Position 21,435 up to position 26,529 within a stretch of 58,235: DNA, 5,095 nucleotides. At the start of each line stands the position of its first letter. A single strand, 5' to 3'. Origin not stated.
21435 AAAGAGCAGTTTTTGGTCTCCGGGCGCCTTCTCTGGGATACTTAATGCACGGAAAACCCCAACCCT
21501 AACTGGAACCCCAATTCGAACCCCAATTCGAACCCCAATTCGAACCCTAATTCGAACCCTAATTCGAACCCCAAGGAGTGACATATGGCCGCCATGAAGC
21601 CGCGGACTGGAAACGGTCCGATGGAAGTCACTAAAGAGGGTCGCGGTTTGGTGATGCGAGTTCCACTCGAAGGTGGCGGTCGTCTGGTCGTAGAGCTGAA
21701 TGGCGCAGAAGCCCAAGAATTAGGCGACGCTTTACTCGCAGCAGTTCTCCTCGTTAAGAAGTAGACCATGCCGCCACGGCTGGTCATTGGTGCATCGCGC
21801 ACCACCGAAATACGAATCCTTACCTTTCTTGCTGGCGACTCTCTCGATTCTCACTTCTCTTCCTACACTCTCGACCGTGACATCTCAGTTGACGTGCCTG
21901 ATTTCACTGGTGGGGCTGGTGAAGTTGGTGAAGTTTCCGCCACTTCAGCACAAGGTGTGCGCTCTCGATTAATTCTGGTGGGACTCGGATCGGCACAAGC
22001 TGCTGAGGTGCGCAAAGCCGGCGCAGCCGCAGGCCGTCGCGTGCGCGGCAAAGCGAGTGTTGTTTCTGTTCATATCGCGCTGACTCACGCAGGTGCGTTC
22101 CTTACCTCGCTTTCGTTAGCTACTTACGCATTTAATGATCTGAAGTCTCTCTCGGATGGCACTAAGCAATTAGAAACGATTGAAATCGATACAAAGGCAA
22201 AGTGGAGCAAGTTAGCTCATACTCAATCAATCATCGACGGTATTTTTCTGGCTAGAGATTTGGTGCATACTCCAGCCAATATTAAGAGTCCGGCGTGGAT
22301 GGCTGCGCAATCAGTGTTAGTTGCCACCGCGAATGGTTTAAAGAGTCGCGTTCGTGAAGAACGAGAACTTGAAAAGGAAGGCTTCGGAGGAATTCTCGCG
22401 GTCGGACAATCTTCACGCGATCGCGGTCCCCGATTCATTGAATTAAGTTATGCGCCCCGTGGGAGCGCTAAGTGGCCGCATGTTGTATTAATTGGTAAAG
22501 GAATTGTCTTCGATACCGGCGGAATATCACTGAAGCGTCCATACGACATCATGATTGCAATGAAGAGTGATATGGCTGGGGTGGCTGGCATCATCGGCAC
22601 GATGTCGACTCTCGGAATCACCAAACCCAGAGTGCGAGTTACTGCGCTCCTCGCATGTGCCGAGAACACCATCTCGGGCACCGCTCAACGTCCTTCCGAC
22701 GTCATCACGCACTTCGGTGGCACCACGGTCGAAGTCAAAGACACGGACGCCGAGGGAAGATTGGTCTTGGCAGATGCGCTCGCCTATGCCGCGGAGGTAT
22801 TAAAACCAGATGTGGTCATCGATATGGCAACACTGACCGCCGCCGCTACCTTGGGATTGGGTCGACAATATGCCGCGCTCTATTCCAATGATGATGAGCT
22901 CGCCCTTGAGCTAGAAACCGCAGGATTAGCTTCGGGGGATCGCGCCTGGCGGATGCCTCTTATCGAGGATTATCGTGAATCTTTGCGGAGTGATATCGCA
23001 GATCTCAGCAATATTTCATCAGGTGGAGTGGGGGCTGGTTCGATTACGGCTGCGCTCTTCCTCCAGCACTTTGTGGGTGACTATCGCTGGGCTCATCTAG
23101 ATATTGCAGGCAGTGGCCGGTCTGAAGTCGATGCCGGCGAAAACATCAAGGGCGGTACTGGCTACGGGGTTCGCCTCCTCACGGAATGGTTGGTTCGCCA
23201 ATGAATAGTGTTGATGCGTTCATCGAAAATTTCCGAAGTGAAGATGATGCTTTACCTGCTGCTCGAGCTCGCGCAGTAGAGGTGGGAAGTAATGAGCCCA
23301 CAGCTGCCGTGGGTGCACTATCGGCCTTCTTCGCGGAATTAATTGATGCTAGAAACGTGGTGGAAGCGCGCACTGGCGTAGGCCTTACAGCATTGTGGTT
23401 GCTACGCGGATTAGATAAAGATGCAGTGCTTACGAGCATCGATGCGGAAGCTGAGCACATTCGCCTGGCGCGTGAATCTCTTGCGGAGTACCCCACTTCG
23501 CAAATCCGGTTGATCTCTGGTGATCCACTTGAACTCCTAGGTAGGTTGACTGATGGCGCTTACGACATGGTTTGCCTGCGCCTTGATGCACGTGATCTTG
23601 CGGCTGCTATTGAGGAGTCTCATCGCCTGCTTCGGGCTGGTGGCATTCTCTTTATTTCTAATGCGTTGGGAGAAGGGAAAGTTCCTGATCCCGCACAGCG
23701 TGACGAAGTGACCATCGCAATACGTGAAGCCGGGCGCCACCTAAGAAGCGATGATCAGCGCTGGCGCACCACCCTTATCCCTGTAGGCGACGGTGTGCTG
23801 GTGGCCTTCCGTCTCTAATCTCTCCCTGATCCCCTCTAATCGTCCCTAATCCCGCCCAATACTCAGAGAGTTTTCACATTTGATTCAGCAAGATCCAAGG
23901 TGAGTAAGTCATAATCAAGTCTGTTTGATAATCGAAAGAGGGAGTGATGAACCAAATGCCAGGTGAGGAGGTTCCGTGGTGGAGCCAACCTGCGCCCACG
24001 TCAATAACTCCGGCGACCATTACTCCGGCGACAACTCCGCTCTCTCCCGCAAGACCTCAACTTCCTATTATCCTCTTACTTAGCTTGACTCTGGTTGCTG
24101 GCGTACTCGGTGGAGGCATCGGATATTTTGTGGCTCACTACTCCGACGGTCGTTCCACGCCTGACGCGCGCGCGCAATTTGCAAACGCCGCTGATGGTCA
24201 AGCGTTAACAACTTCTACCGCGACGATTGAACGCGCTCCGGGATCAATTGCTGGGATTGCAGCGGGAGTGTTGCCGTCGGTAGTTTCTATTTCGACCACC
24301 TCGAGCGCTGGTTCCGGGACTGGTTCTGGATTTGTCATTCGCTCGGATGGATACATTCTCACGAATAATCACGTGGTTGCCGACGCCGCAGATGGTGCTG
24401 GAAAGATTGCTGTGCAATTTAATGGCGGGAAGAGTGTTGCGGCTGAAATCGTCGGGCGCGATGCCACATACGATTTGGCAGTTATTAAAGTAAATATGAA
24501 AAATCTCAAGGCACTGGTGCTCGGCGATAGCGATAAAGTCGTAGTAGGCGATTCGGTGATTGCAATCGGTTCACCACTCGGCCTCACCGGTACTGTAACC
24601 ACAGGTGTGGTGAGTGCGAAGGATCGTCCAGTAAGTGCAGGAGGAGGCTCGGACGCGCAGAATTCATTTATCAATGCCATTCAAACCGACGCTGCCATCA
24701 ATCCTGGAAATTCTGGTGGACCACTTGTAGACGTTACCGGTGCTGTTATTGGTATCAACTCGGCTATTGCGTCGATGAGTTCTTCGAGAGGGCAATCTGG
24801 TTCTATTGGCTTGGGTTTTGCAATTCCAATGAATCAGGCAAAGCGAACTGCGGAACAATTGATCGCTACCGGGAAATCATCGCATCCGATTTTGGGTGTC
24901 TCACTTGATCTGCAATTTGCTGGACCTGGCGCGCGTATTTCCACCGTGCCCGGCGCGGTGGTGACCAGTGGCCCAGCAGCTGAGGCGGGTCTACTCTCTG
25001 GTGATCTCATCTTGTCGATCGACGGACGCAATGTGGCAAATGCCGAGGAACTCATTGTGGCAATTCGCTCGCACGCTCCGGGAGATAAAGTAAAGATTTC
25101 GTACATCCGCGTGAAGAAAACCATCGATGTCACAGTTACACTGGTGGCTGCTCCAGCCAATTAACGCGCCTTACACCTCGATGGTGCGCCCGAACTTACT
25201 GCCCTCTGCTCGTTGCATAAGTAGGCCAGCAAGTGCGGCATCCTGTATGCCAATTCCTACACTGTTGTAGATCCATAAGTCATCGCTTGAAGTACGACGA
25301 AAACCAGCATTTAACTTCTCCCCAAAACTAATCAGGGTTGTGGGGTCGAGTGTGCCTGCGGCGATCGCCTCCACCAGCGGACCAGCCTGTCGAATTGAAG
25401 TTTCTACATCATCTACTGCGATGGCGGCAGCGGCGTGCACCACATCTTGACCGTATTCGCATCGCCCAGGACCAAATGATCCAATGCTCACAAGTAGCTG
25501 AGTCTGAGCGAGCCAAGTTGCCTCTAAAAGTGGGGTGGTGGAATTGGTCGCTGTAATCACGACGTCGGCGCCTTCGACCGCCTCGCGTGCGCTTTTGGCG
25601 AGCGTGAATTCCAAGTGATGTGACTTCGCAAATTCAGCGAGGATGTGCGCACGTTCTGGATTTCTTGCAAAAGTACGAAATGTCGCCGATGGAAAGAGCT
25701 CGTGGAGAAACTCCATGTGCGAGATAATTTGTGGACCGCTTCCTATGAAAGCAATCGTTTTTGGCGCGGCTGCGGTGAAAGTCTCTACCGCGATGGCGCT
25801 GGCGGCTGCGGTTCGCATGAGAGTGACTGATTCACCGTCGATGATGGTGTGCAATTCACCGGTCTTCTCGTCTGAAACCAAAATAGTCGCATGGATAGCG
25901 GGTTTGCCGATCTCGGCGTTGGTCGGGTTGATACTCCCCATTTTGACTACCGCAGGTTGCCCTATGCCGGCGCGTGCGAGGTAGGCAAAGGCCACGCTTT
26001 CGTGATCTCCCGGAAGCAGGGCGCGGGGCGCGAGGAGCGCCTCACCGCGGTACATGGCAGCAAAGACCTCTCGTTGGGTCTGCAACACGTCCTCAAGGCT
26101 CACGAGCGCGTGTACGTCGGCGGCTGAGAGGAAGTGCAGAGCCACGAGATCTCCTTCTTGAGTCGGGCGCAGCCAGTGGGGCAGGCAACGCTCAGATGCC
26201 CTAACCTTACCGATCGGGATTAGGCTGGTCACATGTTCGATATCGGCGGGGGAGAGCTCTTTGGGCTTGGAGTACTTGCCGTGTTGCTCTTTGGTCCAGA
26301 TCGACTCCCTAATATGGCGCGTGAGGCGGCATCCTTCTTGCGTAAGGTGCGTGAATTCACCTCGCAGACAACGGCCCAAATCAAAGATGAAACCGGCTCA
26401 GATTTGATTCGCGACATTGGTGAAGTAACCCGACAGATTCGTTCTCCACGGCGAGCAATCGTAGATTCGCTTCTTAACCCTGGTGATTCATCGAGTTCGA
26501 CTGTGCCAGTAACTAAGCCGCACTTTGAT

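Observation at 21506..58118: A dozen or more unrelated short tandem-repeat arrays, almost all sitting exactly on gene boundaries of a very compact genome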

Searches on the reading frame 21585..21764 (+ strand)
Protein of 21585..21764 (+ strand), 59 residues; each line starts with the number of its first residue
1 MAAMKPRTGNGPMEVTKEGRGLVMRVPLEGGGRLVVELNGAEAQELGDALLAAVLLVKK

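Call 19: find_encoding_contigs(protein=window:21585-21764:+, flank=10000, max_places=10)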
Protein window:21585-21764:+ (59 aa): 24 contigs read that carry it; 5 places shown.
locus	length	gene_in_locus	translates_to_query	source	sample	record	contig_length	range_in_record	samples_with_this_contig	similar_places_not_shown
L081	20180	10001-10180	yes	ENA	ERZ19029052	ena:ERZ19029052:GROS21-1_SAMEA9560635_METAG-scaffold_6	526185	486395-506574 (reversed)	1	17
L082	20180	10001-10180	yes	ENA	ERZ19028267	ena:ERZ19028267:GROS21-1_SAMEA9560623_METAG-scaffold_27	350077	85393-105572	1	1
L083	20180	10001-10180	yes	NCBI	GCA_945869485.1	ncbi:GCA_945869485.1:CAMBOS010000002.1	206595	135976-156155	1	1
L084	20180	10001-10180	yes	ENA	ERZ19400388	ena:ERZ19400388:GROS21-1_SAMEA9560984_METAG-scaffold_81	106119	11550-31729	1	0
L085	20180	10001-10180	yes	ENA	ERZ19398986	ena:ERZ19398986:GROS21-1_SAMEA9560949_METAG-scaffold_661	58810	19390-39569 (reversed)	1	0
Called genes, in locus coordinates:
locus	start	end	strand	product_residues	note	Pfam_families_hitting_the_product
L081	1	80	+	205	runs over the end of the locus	PF25084:LbH_EIF2B (faint), PF25087:GMPPB_C (weak), PF00132:Hexapep, PF14602:Hexapep_2 (weak)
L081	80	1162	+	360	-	PF01041:DegT_DnrJ_EryC1, PF00155:Aminotran_1_2, PF01212:Beta_elim_lyase (weak)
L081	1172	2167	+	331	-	PF01408:GFO_IDH_MocA, PF02894:GFO_IDH_MocA_C, PF22725:GFO_IDH_MocA_C3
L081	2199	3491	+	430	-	PF03721:UDPG_MGDP_dh_N, PF00984:UDPG_MGDP_dh, PF03720:UDPG_MGDP_dh_C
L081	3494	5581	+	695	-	PF08486:SpoIID, PF04122:CW_binding_2 (faint)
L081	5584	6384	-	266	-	-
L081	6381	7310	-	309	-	PF14789:THDPS_M, PF14602:Hexapep_2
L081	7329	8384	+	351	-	PF04389:Peptidase_M28 (weak), PF01546:Peptidase_M20, PF07687:M20_dimer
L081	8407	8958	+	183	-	PF18306:LDcluster4, PF03641:Lysine_decarbox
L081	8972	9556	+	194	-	PF10604:Polyketide_cyc2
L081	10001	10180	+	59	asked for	PF11314:DUF3117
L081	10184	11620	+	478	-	PF02789:Peptidase_M17_N (weak), PF00883:Peptidase_M17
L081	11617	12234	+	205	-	PF01596:Methyltransf_3, PF08241:Methyltransf_11 (faint), PF13649:Methyltransf_25 (weak)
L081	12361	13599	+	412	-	PF00089:Trypsin, PF13365:Trypsin_2, PF00595:PDZ (weak), PF13180:PDZ_2, PF17820:PDZ_6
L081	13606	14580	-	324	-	PF02423:OCD_Mu_crystall, PF01488:Shikimate_DH (weak)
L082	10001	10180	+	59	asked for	PF11314:DUF3117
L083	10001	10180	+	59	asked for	PF11314:DUF3117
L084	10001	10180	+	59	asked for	PF11314:DUF3117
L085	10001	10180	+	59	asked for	PF11314:DUF3117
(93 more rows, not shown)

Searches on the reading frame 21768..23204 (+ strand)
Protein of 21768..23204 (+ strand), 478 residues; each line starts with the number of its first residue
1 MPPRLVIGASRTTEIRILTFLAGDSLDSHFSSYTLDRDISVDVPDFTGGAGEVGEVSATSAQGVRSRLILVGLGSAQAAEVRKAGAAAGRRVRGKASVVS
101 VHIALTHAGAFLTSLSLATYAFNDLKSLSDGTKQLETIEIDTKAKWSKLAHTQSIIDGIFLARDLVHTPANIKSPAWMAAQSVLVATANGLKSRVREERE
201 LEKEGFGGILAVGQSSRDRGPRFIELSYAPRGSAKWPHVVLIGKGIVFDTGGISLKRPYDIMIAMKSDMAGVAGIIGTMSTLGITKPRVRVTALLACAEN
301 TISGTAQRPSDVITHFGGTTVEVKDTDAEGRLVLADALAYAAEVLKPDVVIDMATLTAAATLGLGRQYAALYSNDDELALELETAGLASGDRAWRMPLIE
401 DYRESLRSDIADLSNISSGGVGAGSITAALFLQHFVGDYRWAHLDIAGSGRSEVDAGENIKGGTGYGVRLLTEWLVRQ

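Call 5: search_protein_families(library=pfam, proteins=[window:21768-23204:+])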
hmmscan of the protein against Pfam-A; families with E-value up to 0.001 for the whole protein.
window:21768-23204:+ (478 aa): 2 families
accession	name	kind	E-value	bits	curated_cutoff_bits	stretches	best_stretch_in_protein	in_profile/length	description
PF00883.26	Peptidase_M17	-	3.1e-110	368.7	25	1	161-471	2-309/310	Cytosol aminopeptidase family, catalytic domain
PF02789.23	Peptidase_M17_N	-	4.3e-08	33.6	23.4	1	45-127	33-127/129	Cytosol aminopeptidase family, N-terminal domain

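Call 63: find_encoding_contigs(protein=window:21768-23204:+, flank=10000, max_places=10)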
Protein window:21768-23204:+ (478 aa): 8 contigs read that carry it; 7 places shown.
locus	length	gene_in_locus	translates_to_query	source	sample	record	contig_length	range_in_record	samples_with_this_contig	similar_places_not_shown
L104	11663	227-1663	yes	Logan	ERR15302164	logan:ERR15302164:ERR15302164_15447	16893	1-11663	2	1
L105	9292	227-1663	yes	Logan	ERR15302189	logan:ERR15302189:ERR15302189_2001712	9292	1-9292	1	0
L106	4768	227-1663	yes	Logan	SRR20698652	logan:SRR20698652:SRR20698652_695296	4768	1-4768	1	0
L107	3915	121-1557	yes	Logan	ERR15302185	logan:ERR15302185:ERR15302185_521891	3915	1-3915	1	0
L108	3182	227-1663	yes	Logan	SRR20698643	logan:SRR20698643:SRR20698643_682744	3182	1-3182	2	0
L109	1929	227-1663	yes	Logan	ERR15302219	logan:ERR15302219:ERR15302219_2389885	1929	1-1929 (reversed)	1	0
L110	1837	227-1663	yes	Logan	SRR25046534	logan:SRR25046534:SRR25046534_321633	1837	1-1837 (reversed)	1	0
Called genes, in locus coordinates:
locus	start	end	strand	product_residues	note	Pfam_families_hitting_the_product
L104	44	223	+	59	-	PF11314:DUF3117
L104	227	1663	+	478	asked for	PF02789:Peptidase_M17_N, PF00883:Peptidase_M17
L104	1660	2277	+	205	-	PF01596:Methyltransf_3, PF08241:Methyltransf_11 (weak), PF13649:Methyltransf_25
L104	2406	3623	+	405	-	PF00089:Trypsin, PF13365:Trypsin_2, PF00595:PDZ (weak), PF13180:PDZ_2, PF17820:PDZ_6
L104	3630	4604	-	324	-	PF02423:OCD_Mu_crystall, PF01488:Shikimate_DH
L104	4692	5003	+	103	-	PF02416:TatA_B_E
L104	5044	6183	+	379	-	PF01883:FeS_assembly_P, PF00142:Fer4_NifH (faint), PF01656:CbiA, PF02374:ArsA_ATPase (weak), PF09140:MipZ (weak), PF10609:ParA, PF13614:AAA_31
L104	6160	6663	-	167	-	PF06210:DUF1003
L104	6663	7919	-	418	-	PF05239:PRC (weak), PF26205:SH3_actinomycetes, PF03448:MgtE_N, PF00571:CBS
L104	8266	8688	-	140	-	-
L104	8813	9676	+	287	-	PF02811:PHP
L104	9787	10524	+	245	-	PF12705:PDDEXK_1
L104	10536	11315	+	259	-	PF09995:MPAB_Lcp_cat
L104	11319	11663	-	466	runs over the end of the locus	PF00270:DEAD, PF00271:Helicase_C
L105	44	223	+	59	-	PF11314:DUF3117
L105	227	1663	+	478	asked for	PF02789:Peptidase_M17_N, PF00883:Peptidase_M17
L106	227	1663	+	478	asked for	PF02789:Peptidase_M17_N, PF00883:Peptidase_M17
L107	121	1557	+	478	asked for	PF02789:Peptidase_M17_N, PF00883:Peptidase_M17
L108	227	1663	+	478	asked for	PF02789:Peptidase_M17_N, PF00883:Peptidase_M17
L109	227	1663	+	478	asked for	PF02789:Peptidase_M17_N, PF00883:Peptidase_M17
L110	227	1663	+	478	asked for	PF02789:Peptidase_M17_N, PF00883:Peptidase_M17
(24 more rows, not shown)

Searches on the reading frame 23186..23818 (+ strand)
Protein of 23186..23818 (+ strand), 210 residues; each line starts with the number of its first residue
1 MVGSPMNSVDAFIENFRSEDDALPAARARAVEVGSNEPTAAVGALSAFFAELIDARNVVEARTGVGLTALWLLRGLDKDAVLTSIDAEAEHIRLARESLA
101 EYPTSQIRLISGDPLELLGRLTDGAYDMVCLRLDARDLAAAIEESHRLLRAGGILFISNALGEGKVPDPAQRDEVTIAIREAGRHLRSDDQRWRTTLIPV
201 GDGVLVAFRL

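Call 5: search_protein_families(library=pfam, proteins=[window:23186-23818:+])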
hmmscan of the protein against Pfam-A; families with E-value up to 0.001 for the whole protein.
window:23186-23818:+ (210 aa): 5 families
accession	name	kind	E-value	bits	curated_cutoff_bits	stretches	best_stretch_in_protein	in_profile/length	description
PF01596.23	Methyltransf_3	-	1.6e-17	64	22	1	47-209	37-203/204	O-methyltransferase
PF13649.12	Methyltransf_25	-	5.4e-08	33.8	27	1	58-153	1-97/97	Methyltransferase domain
PF08241.18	Methyltransf_11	-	1.6e-06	29.1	21.2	1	63-157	5-95/95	Methyltransferase domain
PF13578.12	Methyltransf_24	-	9.3e-06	26.9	26.3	1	64-158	6-103/105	Methyltransferase domain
PF13847.12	Methyltransf_31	-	1.5e-05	25.2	27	1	75-174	24-126/145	Methyltransferase domain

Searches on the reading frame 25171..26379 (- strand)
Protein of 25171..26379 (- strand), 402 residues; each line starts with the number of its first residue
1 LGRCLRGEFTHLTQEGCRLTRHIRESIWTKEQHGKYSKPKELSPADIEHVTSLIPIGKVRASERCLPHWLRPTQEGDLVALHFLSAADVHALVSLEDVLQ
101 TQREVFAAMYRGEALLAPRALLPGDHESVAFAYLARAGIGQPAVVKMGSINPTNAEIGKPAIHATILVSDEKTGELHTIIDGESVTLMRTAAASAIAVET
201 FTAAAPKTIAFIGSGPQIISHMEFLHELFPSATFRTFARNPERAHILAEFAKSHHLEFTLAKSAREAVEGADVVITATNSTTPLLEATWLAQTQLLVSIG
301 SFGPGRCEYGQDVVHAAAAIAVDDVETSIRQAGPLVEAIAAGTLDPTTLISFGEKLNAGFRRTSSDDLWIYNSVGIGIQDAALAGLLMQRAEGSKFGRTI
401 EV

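Call 5: search_protein_families(library=pfam, proteins=[window:25171-26379:-])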
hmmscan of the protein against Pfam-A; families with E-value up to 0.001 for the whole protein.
window:25171-26379:- (402 aa): 2 families
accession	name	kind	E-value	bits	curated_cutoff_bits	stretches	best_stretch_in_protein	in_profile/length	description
PF02423.21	OCD_Mu_crystall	-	1e-37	130.2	24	1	83-394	5-313/314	Ornithine cyclodeaminase/mu-crystallin family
PF01488.26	Shikimate_DH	-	1.6e-07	31.9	24.3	1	197-293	3-98/138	Shikimate / quinate 5-dehydrogenase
